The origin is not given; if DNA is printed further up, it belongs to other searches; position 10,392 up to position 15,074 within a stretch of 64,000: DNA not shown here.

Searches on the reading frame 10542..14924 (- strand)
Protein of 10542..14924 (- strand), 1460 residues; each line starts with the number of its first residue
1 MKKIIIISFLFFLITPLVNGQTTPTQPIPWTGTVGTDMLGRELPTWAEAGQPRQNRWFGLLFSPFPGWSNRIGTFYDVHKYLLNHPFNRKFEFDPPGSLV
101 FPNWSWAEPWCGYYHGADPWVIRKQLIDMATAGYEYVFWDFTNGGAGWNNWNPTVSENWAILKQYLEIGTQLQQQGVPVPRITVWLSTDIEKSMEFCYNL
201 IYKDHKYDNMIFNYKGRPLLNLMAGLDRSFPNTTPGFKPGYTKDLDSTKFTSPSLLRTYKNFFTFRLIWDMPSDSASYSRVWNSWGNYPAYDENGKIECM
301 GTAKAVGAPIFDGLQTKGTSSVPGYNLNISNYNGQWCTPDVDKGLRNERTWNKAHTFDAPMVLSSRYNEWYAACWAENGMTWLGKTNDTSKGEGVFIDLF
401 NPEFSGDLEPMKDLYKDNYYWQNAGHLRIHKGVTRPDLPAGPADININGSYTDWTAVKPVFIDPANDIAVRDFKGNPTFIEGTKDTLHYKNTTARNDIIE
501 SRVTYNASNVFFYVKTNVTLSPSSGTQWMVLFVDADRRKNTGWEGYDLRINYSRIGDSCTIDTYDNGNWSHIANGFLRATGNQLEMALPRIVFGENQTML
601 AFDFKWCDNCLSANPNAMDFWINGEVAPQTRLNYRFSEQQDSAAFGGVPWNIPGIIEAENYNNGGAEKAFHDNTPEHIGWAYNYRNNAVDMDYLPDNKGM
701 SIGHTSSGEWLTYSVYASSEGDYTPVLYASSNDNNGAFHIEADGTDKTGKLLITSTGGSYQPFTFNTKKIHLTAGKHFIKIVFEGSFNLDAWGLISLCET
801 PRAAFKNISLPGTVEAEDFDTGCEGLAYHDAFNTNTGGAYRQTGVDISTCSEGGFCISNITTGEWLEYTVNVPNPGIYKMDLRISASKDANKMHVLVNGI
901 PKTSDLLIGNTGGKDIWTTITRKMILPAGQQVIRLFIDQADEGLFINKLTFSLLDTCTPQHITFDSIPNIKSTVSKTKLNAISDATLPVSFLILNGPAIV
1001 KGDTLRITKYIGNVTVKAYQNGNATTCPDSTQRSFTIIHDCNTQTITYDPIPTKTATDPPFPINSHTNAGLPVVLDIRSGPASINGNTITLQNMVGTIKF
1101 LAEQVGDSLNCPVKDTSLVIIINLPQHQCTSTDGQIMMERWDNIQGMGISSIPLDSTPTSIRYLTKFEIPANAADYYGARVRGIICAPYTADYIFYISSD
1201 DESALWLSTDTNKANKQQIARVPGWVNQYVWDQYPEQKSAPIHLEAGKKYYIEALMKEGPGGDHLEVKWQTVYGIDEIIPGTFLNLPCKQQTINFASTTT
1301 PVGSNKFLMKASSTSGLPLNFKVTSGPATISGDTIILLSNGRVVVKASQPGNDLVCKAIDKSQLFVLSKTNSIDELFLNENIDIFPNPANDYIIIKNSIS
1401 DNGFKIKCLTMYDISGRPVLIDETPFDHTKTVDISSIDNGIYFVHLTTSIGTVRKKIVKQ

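Call 92: search_protein_families(library=pfam, proteins=[window:10542-14924:-], max_evalue=0.000001)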
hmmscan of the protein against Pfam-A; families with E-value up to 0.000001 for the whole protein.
window:10542-14924:- (1460 aa): 4 families
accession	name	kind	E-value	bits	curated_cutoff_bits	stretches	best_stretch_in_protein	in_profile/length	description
PF03422.21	CBM_6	-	1.3e-25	90.5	28.9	2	696-794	18-123/125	Carbohydrate binding module (family 6)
PF18099.7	CBM_35_2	-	6.1e-16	58.9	23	1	844-921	4-82/112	Carbohydrate binding module (family 35)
PF18962.6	Por_Secre_tail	-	1.8e-12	47.8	27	1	1384-1458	1-74/75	Secretion system C-terminal sorting domain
PF07691.17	PA14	-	4.3e-07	30.3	24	0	1168-1271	37-135/147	PA14 domain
